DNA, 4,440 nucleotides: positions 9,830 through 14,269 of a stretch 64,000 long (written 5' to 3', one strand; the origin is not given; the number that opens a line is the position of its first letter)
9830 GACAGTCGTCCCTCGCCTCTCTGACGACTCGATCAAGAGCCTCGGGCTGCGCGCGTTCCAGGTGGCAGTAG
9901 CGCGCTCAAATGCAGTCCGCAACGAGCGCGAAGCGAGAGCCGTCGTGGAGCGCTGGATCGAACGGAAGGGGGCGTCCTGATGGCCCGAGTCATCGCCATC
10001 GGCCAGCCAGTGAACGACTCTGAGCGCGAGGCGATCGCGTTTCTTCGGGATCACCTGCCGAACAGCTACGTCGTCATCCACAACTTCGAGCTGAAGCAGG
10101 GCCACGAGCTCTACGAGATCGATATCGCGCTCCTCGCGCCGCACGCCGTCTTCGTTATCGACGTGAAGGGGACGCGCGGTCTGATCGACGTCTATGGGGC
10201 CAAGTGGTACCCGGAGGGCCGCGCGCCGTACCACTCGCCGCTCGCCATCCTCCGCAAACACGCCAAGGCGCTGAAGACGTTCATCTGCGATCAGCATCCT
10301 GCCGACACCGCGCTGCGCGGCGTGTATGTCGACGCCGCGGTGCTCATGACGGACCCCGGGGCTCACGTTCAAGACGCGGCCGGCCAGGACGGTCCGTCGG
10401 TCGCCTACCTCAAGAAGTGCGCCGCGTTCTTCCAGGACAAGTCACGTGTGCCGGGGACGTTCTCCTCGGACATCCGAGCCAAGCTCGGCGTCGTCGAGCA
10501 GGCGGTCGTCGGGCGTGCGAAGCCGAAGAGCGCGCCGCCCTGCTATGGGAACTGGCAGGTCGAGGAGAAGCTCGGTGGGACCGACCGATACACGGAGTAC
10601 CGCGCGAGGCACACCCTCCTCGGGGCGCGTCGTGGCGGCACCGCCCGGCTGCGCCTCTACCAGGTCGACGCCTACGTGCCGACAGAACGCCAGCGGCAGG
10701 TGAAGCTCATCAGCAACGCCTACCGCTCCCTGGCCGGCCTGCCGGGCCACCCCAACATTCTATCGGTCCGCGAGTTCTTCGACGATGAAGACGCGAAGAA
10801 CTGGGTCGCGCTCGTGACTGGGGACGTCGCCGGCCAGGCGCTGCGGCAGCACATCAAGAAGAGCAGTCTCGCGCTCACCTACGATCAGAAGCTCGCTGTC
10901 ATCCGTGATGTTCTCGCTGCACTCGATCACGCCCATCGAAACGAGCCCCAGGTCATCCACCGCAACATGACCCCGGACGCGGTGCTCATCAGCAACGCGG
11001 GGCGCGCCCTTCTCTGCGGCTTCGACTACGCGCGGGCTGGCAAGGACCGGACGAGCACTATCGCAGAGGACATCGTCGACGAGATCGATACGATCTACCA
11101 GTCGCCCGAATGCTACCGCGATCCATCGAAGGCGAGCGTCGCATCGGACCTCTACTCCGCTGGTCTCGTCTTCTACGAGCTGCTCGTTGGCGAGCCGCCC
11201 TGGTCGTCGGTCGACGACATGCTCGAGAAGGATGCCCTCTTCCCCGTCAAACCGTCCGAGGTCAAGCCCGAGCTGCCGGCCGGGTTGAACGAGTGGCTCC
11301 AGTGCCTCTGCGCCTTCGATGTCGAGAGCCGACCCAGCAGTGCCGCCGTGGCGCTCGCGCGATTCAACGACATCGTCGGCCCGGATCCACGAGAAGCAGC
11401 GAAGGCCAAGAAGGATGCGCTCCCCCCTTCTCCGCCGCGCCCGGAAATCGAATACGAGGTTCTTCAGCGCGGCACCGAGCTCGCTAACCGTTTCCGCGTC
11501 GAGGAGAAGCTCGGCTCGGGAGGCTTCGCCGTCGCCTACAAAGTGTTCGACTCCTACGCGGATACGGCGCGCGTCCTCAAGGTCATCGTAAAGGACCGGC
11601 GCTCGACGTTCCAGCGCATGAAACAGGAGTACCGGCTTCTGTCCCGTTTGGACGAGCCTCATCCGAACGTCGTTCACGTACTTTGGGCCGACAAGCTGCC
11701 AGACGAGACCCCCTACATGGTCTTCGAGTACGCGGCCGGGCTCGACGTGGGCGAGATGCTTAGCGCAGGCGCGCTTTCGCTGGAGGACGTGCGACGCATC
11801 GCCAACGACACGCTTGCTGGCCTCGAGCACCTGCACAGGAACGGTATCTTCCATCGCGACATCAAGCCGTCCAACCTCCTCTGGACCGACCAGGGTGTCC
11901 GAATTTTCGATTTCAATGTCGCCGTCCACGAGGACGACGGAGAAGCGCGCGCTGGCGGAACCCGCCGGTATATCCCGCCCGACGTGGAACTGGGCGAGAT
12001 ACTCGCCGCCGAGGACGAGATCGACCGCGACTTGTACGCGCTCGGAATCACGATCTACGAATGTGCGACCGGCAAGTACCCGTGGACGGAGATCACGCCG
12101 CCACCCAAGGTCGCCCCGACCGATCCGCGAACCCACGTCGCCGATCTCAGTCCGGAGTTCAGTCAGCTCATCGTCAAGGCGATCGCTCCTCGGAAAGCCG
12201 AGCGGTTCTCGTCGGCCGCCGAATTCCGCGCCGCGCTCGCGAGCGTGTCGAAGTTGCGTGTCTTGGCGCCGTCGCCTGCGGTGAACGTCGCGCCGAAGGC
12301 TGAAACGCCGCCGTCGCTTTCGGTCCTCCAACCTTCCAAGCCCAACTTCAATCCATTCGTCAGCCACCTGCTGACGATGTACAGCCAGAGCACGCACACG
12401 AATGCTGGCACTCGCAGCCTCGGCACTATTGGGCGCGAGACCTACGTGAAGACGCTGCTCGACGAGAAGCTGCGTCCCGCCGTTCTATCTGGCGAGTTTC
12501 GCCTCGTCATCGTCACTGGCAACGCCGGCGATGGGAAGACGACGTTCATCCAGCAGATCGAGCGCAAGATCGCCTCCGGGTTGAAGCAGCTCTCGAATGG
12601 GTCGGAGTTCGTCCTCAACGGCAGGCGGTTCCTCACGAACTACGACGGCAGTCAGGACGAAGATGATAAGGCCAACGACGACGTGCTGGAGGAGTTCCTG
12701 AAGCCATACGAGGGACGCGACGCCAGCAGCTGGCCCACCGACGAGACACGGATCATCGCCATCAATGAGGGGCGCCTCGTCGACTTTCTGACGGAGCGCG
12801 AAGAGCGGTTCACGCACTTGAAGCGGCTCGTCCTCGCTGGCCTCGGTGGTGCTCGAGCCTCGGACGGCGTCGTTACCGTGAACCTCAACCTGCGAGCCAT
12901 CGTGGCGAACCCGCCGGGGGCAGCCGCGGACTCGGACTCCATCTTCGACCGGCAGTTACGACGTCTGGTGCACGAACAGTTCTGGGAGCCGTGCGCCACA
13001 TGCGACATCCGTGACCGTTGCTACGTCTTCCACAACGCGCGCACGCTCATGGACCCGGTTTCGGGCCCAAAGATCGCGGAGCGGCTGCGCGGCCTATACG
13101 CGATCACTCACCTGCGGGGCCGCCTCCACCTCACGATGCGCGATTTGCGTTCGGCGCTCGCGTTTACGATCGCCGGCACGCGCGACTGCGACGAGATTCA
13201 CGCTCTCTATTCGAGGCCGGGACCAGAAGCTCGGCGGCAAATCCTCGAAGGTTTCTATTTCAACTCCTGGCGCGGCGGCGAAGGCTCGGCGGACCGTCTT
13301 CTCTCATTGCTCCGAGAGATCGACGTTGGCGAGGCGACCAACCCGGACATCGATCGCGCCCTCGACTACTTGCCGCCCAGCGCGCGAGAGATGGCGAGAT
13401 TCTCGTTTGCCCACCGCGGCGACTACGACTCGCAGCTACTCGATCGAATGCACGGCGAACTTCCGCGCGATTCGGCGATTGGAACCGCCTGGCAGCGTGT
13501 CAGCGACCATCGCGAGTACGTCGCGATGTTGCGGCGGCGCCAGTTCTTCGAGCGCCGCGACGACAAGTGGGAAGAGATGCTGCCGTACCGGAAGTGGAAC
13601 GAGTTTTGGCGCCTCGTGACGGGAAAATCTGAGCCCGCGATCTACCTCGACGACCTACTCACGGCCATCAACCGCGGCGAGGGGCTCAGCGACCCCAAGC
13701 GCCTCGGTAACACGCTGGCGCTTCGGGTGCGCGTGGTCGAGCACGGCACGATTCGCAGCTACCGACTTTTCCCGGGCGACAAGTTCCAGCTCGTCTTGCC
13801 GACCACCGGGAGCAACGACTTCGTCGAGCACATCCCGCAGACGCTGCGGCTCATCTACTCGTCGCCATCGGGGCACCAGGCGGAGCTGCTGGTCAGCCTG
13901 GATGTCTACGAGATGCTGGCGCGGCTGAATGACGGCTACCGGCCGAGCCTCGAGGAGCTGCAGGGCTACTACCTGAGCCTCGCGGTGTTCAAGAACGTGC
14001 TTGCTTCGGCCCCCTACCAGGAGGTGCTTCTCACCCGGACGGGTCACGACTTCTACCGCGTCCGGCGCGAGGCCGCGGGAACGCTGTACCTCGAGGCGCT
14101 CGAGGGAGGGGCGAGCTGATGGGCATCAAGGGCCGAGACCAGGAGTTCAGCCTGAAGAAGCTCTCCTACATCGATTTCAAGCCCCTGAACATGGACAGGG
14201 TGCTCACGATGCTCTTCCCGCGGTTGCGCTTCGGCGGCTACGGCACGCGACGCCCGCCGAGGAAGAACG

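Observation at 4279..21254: Seven-gene translationally coupled operon: HTH, two methyltransferases, S subunit, NERD-kinase-ATPase, unknown, giant HerA/FtsK-ATPase protein, and no HsdR. Candidate non-canonical methylation-linked defence system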

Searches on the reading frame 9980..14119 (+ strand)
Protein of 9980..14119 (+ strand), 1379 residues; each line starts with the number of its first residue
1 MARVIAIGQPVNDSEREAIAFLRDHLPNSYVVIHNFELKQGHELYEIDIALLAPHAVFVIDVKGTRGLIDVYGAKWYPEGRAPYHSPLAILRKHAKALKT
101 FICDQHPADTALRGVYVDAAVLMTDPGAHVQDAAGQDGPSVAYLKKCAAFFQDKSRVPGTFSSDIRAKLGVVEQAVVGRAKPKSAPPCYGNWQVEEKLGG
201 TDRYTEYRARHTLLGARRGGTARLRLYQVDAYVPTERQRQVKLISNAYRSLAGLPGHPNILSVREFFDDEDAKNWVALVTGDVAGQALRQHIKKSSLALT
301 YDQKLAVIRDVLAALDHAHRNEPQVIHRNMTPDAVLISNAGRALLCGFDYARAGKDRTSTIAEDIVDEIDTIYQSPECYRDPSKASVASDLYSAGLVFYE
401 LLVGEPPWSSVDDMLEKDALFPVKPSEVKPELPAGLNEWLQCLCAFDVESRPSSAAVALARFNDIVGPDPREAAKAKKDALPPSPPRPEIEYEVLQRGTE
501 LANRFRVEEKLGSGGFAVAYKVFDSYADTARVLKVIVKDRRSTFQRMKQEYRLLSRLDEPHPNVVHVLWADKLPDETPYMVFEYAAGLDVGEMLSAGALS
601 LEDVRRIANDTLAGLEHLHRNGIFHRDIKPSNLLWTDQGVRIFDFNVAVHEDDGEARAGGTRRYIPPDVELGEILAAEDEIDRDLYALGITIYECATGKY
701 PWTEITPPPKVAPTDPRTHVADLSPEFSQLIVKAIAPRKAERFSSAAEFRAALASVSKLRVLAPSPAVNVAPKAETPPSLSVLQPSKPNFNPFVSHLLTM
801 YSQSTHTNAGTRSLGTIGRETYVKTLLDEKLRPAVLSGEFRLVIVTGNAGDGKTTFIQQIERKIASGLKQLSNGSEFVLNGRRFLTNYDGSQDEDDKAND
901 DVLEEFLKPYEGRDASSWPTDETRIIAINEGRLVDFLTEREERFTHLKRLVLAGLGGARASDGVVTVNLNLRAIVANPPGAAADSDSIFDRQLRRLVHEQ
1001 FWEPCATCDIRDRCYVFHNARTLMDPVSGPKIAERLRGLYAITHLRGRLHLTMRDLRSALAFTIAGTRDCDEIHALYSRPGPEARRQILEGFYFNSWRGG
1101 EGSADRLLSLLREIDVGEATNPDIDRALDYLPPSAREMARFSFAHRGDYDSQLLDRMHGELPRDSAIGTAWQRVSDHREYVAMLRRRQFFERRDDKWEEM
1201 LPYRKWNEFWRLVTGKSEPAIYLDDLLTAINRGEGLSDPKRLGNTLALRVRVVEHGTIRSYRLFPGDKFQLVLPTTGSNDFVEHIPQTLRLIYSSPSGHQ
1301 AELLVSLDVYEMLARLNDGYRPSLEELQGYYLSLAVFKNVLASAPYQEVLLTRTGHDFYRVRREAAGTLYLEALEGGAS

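Call 3: search_protein_families(library=pfam, proteins=[window:9980-14119:+], max_evalue=0.01)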
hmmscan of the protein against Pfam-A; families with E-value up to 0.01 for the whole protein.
window:9980-14119:+ (1379 aa): 8 families
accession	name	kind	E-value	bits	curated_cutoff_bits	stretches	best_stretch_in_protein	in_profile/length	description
PF00069.31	Pkinase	-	3.8e-57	194.1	31.7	2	506-745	2-254/263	Protein kinase domain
PF07714.23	PK_Tyr_Ser-Thr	-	2.9e-32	112.4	23.1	2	506-712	2-215/258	Protein tyrosine and serine/threonine kinase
PF08378.17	NERD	-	2.2e-15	57.5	22.1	1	13-109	4-96/111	Nuclease-related domain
PF01636.29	APH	-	6e-06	26.6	23.2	0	534-620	22-109/239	Phosphotransferase enzyme family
PF13191.12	AAA_16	-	0.00024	22.1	32.6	1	817-866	3-50/167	AAA ATPase domain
PF14531.12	Kinase-like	-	0.00043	20.1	25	1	616-707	159-256/289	Kinase-like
PF05729.18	NACHT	-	0.00083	19.7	26.7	1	841-871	1-31/167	NACHT domain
PF20720.3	nSTAND3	-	0.0071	16.5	27.2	0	841-865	18-42/155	Novel STAND NTPase 3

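Call 4: search_protein_families(library=padloc, proteins=[window:9980-14119:+], max_evalue=0.01)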
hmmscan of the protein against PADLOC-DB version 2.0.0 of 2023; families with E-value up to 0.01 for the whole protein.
window:9980-14119:+ (1379 aa): 44 families (the best 25 are shown)
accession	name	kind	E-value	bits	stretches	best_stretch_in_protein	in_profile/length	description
PDLC04138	mad6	-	1.5e-104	349.2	1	141-805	3-658/659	mads_6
PDLC02512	PglW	-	9.5e-77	257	1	7-754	9-770/1403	PglW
PDLC04053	PD-T4-6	-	4.2e-71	237.9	2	501-775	7-291/311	-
PDLC04042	PD-T4-6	-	6.6e-69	230.8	2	500-761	6-277/292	-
PDLC04054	PD-T4-6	-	5.4e-64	214.8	2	502-788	10-309/347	-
PDLC04060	PD-T4-6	-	2.2e-59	199.7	2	498-758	3-271/486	-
PDLC04047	PD-T4-6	-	9.3e-58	193.8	2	496-760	3-276/327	-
PDLC04043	PD-T4-6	-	1.7e-54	183.6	2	497-757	9-278/452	-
PDLC04061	PD-T4-6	-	5.4e-53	179.2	2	497-759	10-286/510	-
PDLC04048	PD-T4-6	-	7.8e-53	178.1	2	495-703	2-213/354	-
PDLC04040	PD-T4-6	-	2.1e-49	166.7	2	546-761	40-270/547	-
PDLC04057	PD-T4-6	-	2.2e-49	166.7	2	498-756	3-270/443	-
PDLC04052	PD-T4-6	-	7.1e-49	165.3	2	499-758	5-278/496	-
PDLC02513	PglW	-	1.1e-45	153.5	1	2-770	3-736/1413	PglW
PDLC03921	MkoA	-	9.1e-45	150.9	2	5-473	4-474/1607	-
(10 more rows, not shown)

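Call 5: search_protein_families(library=ncbifam, proteins=[window:9980-14119:+], max_evalue=0.01)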
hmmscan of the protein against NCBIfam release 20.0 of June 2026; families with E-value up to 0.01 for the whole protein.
window:9980-14119:+ (1379 aa): 18 families
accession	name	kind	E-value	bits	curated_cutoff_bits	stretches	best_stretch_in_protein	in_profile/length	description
NF047741.1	antiphage_MADS6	equivalog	6.2e-229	761.6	460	2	1-623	1-612/612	methylation-associated defense system protein kinase MAD6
NF033442.0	BREX_PglW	equivalog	1.5e-72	244.9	990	1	15-703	14-712/1391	BREX system serine/threonine kinase PglW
NF033483.0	PknB_PASTA_kin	equivalog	2.2e-67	228.4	450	2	499-761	3-273/563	Stk1 family PASTA domain-containing Ser/Thr kinase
NF052427.1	StpK7MSMEG_1200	equivalog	1.2e-33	116.5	900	2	504-760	8-272/601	serine/threonine protein kinase StpK7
TIGR03903.1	TOMM_kin_cyc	equivalog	3.2e-29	101.4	705.75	2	532-699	7-186/1267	TOMM system kinase/cyclase fusion protein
NF038150.1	lanthi_synth_IV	equivalog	4.2e-26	91.5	650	2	597-769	293-460/851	class IV lanthionine synthetase LanL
NF043056.1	T4SS_LegK1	equivalog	5.8e-12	45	550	1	508-670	76-261/516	Dot/Icm T4SS effector kinase LegK1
NF053615.1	SerThrKinAfsKStmc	equivalog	1.2e-10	40.7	1300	1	588-710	97-221/809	protein serine/threonine kinase AfsK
NF038151.1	lanthi_synth_III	equivalog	2.9e-10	39.2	575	1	530-735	253-462/833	class III lanthionine synthetase LanKC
NF009651.0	PRK13184.1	equivalog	7.5e-10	37.4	839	1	600-754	111-288/932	serine/threonine-protein kinase PknD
TIGR03724.2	arch_bud32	equivalog_domain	5.8e-09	35.7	125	1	540-658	33-141/193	KEOPS complex kinase/ATPase Bud32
NF011464.0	PRK14879.1-7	equivalog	6.1e-06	26.1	246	1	545-657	51-158/221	Kae1-associated kinase Bud32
NF007174.0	PRK09605.1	equivalog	1.6e-05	23.6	447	1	539-658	375-483/535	bifunctional N(6)-L-threonylcarbamoyladenine synthase/serine/threonine protein kinase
NF011462.0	PRK14879.1-3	equivalog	4.4e-05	23.3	174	1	616-657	96-137/192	Kae1-associated kinase Bud32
NF011461.0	PRK14879.1-2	equivalog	6.2e-05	22.9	372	1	545-656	48-154/225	Kae1-associated kinase Bud32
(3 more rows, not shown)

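Call 31: search_solved_structures(query=window:9980-14116:+, max_evalue=0.001)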
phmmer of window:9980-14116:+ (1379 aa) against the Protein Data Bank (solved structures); distinct sequences matched with E-value up to 0.001: 1884 (the best 60 are shown).
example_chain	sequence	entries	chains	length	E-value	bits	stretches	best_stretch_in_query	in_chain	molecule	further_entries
9ymt_A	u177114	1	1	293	1.7e-24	88.7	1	501-756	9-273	Serine/Threonine Kinase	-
4eqm_A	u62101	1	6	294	1.8e-24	88.7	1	501-756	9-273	Protein kinase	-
9ruk_A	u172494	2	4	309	5.1e-23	83.9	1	493-755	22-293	Serine/threonine-protein kinase StkP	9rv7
3orm_A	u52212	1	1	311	6.4e-23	83.6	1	499-758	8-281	Serine/threonine protein kinase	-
3f69_A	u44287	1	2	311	6.7e-23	83.5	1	499-758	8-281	Serine/threonine-protein kinase pknB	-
3f61_A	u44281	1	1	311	6.8e-23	83.5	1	499-758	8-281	Serine/threonine-protein kinase pknB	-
9ruj_A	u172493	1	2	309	7.5e-23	83.3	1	493-755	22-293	Serine/threonine-protein kinase StkP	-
3ori_A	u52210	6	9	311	8.4e-23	83.2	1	499-758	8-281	Serine/threonine protein kinase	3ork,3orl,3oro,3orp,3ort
9ru3_A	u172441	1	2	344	1e-22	82.9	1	495-756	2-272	Serine/threonine-protein kinase StkP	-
1mru_A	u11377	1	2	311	1.2e-22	82.6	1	499-758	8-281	Probable serine/threonine-protein kinase pknB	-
6i2p_A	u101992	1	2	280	1.4e-22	82.4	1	499-756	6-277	Serine/threonine-protein kinase PknB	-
5u94_A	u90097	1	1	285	1.8e-22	82.1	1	499-756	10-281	Serine/threonine-protein kinase PknB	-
6b2p_A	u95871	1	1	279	2e-22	81.9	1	499-756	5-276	Serine/threonine-protein kinase PknB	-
1o6y_A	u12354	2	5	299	2.2e-22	81.8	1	499-756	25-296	SERINE/THREONINE-PROTEIN KINASE PKNB | Probable serine/threonine-protein kinase pknB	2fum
6b2q_A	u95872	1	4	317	9.2e-21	76.4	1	497-771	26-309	Serine/threonine-protein kinase PknA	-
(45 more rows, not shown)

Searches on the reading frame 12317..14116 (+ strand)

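Call 32: search_protein_families(library=padloc, proteins=[window:12317-14116:+], max_evalue=1)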
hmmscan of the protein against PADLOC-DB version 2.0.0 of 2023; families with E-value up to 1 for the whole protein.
window:12317-14116:+ (600 aa): 9 families
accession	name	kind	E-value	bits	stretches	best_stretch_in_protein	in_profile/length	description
PDLC02795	SspF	-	9.7e-24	81.9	1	44-437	38-412/560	SspF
PDLC02796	SspF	-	2.2e-23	81.1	1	44-453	32-428/525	SspF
PDLC02793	SspF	-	4.2e-16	56.5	1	45-363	36-354/600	SspF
PDLC02672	DndF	-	2e-09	34.7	2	45-173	36-153/558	DndF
PDLC02673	DndF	-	1.3e-07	28.8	2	48-172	35-147/548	DndF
PDLC02794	SspF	-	6.5e-05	19.7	1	56-292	49-285/572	SspF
PDLC02674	DndF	-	0.00019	18.4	2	522-553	459-490/530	DndF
PDLC02797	SspF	-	0.0012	15.3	1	60-160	56-150/568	SspF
PDLC00268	PtuA1|PtuA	-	0.0027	15.2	1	62-94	26-58/411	AAA ATPase domain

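Call 33: search_protein_families(library=pfam, proteins=[window:12317-14116:+], max_evalue=1)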
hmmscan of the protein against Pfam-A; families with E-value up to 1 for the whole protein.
window:12317-14116:+ (600 aa): 12 families
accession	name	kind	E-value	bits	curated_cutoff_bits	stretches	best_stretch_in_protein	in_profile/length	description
PF13191.12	AAA_16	-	0.00018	22.5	32.6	1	38-87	3-50/167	AAA ATPase domain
PF05729.18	NACHT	-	0.00042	20.6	26.7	1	62-92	1-31/167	NACHT domain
PF20720.3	nSTAND3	-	0.0013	18.9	27.2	1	62-86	18-42/155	Novel STAND NTPase 3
PF25199.1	nSTAND_NTPase5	-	0.017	15.4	34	1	45-84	21-64/145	Novel STAND NTPase 5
PF13604.12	AAA_30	-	0.083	13.1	27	1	55-86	12-43/191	AAA domain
PF00931.28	NB-ARC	-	0.096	12.4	23.5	1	57-85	13-42/248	NB-ARC domain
PF03266.21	NTPase_1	-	0.15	12.3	23.9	1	64-86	2-24/168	NTPase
PF00910.28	RNA_helicase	-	0.17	12.8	21.5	1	64-97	1-34/105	RNA helicase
PF02367.23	TsaE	-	0.17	12.3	26.6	1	62-85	22-45/128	Threonylcarbamoyl adenosine biosynthesis protein TsaE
PF02689.20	Herpes_Helicase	-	0.17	10.2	27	1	60-85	58-83/808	Helicase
PF04665.18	Pox_A32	-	0.29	11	22.8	1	56-90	9-42/242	Poxvirus A32 protein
PF03215.21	Rad17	-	0.33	11.3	23.8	1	54-98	37-82/186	Rad17 P-loop domain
